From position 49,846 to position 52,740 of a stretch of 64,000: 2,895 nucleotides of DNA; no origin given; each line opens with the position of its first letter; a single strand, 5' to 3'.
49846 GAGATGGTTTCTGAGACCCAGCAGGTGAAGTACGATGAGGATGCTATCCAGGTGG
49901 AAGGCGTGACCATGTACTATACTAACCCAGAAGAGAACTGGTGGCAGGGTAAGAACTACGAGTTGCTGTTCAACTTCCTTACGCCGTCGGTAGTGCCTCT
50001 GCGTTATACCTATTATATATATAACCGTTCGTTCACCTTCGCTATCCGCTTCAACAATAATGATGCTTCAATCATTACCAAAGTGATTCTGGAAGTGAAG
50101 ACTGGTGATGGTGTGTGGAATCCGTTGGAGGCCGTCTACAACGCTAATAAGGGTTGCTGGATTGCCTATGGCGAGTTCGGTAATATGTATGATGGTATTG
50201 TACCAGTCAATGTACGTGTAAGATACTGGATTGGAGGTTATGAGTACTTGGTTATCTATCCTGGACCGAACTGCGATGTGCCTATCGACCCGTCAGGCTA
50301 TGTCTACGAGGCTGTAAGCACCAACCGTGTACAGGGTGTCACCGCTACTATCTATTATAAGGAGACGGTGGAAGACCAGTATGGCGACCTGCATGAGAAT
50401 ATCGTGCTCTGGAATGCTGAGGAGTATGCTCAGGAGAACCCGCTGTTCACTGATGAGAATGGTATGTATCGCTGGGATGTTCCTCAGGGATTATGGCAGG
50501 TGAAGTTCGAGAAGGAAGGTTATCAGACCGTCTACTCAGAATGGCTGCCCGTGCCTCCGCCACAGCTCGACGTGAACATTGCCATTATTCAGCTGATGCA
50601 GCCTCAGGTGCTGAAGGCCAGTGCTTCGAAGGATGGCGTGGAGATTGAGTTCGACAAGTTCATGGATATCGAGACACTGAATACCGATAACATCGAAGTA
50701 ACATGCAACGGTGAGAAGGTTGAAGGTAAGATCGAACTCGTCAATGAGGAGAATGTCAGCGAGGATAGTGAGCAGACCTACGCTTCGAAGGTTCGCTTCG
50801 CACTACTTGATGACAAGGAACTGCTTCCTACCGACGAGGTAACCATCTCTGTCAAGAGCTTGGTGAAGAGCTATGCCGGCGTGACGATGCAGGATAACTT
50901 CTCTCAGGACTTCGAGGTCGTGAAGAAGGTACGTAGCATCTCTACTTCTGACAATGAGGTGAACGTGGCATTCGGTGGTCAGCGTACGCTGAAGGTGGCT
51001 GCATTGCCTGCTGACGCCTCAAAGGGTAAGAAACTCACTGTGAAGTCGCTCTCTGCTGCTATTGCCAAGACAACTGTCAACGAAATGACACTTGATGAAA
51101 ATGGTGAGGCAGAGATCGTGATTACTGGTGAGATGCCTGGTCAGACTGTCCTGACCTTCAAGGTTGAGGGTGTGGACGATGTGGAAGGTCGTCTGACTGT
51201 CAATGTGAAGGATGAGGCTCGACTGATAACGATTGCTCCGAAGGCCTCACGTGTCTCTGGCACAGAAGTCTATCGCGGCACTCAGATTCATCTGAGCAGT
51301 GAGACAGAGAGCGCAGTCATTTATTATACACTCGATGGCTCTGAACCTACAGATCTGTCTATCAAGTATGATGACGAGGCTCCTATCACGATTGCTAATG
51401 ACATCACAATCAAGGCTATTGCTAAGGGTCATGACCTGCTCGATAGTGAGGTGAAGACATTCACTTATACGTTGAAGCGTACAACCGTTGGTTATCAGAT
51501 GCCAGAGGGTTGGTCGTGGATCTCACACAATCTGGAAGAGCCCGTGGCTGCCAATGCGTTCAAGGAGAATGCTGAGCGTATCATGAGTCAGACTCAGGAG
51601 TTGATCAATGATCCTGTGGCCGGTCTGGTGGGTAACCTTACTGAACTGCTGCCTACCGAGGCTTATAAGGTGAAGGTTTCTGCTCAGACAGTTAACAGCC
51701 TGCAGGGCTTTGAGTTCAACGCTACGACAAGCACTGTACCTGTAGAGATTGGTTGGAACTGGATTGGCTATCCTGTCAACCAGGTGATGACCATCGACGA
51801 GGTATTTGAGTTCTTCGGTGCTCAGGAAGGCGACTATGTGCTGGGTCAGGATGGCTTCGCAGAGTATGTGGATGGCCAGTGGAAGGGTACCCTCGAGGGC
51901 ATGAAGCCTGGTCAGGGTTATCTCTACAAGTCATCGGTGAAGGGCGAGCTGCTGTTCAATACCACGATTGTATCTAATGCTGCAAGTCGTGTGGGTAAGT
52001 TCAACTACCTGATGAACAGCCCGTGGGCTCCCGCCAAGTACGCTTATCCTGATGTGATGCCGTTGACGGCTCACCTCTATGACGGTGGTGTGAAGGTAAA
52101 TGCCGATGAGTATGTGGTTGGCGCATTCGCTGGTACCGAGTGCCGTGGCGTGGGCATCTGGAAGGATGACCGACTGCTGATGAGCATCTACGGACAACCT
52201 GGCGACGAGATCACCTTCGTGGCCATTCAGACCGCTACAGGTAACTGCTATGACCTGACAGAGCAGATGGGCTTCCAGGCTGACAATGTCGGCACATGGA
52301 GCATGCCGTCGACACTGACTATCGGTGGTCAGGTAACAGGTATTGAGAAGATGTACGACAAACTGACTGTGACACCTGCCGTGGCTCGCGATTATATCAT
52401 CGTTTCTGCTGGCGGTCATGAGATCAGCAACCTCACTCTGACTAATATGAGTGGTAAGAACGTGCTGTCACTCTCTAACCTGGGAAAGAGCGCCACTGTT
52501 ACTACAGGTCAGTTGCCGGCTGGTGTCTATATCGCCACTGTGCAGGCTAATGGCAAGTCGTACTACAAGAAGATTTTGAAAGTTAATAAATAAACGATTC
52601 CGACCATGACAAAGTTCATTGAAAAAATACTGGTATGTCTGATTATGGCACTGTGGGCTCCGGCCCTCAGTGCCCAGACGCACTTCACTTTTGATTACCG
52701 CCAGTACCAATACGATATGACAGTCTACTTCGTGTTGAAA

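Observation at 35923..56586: A 20.7-kb four-gene operon of giant secreted modular proteins with no catalytic domain: candidate undescribed cell-surface assembly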

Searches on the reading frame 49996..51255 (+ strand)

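Call 85: search_protein_families(library=pfam, max_evalue=0.5, proteins=[window:49996-51255:+])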
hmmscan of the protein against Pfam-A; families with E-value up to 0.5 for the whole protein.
window:49996-51255:+ (420 aa): 5 families
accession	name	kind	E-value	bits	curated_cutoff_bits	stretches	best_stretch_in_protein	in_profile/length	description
PF13620.12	CarboxypepD_reg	-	1.5e-05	25.7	32.3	1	146-189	28-72/82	Carboxypeptidase regulatory-like domain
PF02368.24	Big_2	-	0.0059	17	22.8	1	312-365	2-51/79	Bacterial Ig-like domain (group 2)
PF02369.22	Big_1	-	0.04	14.5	34.9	0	347-392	38-82/93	Bacterial Ig-like domain (group 1)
PF17789.7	MG4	-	0.14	12.9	24.7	0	340-392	26-75/95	Macroglobulin domain MG4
PF20944.2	StcE_b-sandwich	-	0.26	11.8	27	0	335-363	17-43/75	Metalloprotease StcE, beta-sandwich domain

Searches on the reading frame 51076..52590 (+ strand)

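Call 85: search_protein_families(library=pfam, max_evalue=0.5, proteins=[window:51076-52590:+])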
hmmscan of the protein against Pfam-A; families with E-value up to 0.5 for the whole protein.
window:51076-52590:+ (505 aa): 3 families
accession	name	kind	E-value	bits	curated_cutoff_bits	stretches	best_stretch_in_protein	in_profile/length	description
PF13287.12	Fn3_assoc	-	2.6e-16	59.9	23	1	71-131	1-59/59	Fn3 associated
PF13290.12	CHB_HEX_C_1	-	8.8e-16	58.1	22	1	64-128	5-67/67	Chitobiase/beta-hexosaminidase C-terminal domain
PF18962.6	Por_Secre_tail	-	2e-05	25.3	27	1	440-500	9-73/75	Secretion system C-terminal sorting domain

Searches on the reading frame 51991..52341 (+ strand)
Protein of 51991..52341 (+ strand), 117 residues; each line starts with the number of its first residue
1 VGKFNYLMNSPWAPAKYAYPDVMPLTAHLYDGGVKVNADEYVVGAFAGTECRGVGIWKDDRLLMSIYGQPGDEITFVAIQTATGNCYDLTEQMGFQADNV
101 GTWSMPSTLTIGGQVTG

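Call 110: search_solved_structures(query=A6, max_evalue=10, show_alignments=1)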
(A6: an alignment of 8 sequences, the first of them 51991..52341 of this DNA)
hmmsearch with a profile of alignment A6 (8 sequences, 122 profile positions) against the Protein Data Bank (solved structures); distinct sequences matched with E-value up to 10: 5.
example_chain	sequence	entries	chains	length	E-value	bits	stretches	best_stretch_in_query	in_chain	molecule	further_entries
3k4x_A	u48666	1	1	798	0.0062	19.5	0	76-109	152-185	Proliferating cell nuclear antigen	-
6iob_A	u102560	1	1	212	2.2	11.3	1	25-67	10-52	Phage SPO1 DNA polymerase-related protein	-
6ioc_A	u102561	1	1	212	2.2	11.3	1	25-67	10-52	Phage SPO1 DNA polymerase-related protein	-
6iod_A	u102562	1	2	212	2.2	11.3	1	25-67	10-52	Phage SPO1 DNA polymerase-related protein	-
6l6s_A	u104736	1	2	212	2.2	11.3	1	25-67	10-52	Phage SPO1 DNA polymerase-related protein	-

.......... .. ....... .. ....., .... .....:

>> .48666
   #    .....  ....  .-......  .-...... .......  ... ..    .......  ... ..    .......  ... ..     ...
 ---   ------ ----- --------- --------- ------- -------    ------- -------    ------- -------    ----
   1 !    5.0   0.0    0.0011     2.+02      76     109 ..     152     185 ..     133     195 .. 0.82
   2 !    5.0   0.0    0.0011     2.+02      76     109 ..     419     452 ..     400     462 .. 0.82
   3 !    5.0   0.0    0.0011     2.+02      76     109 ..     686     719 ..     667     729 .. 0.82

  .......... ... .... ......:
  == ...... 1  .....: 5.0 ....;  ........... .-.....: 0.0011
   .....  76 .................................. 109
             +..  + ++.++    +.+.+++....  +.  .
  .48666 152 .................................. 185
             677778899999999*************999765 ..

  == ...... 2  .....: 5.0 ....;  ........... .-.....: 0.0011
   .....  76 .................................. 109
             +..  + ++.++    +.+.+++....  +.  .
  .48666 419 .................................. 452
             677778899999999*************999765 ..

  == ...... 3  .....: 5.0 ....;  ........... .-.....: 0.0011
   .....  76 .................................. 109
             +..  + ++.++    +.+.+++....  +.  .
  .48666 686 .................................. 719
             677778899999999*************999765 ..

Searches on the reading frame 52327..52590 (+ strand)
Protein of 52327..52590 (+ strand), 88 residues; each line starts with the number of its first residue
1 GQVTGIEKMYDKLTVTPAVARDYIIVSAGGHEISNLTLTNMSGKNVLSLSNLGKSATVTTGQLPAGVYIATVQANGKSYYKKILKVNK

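Call 51: search_protein_families(library=ncbifam, max_evalue=10, proteins=[window:52327-52590:+])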
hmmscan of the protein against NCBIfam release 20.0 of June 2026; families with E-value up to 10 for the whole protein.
seq(88 aa): 5 families
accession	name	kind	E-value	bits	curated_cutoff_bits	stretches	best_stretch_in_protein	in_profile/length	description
TIGR04183.1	Por_Secre_tail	domain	2.5e-12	46.6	23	1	17-85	5-71/72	T9SS type A sorting domain-containing protein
NF038113.1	T9SSA_dep_M36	equivalog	5.3e-06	24.9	885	1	11-84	791-867/869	T9SS-dependent M36 family metallopeptidase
NF050177.1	TapA_OM_Porphy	equivalog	0.001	17.9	500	1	11-84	469-542/544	TapA/TapC family T9SS-dependent outer membrane protein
NF052644.1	T9SS_DNase_Rie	equivalog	0.0017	17.8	260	1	34-85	200-250/251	T9SS-dependent surface endonuclease, AS87_RS02955 family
NF033708.1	T9SS_Cterm_ChiA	domain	0.002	18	40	1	40-84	8-54/55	T9SS sorting signal type C domain-containing protein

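Call 52: search_protein_families(library=pfam, max_evalue=10, proteins=[window:52327-52590:+])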
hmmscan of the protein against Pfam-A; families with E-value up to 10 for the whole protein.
seq(88 aa): 1 family
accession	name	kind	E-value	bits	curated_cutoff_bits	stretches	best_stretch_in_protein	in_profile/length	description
PF18962.6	Por_Secre_tail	-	1.2e-06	29.2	27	1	22-83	8-73/75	Secretion system C-terminal sorting domain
